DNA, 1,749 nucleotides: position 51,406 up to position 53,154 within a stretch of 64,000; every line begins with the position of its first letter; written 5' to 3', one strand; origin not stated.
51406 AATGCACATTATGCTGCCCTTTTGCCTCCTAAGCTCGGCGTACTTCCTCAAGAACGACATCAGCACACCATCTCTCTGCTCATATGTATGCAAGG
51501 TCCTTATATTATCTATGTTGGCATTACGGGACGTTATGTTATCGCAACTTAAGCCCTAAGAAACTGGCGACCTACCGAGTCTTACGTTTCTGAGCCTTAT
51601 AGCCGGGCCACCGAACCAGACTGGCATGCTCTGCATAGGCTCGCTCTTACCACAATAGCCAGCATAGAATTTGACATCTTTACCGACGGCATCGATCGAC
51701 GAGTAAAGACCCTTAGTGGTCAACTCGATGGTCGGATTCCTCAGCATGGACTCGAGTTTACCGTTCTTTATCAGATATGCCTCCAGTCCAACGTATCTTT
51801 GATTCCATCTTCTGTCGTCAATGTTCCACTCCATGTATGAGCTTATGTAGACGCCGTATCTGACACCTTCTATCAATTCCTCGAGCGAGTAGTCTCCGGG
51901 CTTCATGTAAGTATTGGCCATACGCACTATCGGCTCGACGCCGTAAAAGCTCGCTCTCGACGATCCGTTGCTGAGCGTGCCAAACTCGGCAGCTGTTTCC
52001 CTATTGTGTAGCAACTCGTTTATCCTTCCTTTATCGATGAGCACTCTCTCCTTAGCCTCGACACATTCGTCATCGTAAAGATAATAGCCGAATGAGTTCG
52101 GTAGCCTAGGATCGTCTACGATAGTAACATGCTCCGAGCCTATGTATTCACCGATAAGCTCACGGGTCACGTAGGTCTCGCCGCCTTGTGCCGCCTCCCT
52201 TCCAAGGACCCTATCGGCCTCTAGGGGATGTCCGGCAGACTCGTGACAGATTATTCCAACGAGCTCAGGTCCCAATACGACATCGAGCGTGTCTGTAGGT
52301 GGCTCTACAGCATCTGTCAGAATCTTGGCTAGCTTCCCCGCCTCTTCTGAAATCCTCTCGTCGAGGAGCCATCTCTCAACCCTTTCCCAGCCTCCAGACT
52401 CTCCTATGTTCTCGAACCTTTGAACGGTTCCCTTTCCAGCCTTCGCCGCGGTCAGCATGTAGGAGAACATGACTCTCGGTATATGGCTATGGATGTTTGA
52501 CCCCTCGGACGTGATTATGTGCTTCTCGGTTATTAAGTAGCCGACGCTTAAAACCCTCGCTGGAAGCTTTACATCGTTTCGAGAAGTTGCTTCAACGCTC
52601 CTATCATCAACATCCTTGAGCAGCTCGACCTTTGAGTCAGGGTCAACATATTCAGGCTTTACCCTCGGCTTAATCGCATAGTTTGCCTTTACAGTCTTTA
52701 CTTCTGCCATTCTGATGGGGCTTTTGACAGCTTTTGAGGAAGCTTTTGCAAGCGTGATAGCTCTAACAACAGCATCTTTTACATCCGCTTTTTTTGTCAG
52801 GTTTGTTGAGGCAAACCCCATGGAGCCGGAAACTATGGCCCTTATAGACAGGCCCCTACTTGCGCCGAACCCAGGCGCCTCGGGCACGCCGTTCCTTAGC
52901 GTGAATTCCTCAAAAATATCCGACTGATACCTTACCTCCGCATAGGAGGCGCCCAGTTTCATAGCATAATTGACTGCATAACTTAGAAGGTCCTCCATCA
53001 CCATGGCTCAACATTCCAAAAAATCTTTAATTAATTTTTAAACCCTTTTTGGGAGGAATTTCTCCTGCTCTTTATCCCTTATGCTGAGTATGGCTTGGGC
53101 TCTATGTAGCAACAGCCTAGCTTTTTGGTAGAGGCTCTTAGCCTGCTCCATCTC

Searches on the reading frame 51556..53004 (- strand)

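Call 90: search_protein_families(library=pfam, proteins=[window:51556-53004:-], max_evalue=0.00001)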
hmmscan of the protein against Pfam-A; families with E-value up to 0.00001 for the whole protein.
window:51556-53004:- (482 aa): 3 families
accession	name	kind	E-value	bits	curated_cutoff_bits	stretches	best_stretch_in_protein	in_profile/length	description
PF19289.4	PmbA_TldD_3rd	-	8.4e-53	179.2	22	1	238-476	2-218/220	PmbA/TldA metallopeptidase C-terminal domain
PF01523.21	PmbA_TldD_1st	-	3.3e-12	46.8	20.9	1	22-86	1-65/65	PmbA/TldA metallopeptidase domain 1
PF19290.4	PmbA_TldD_2nd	-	4e-12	47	20.9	1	116-228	2-107/109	PmbA/TldA metallopeptidase central domain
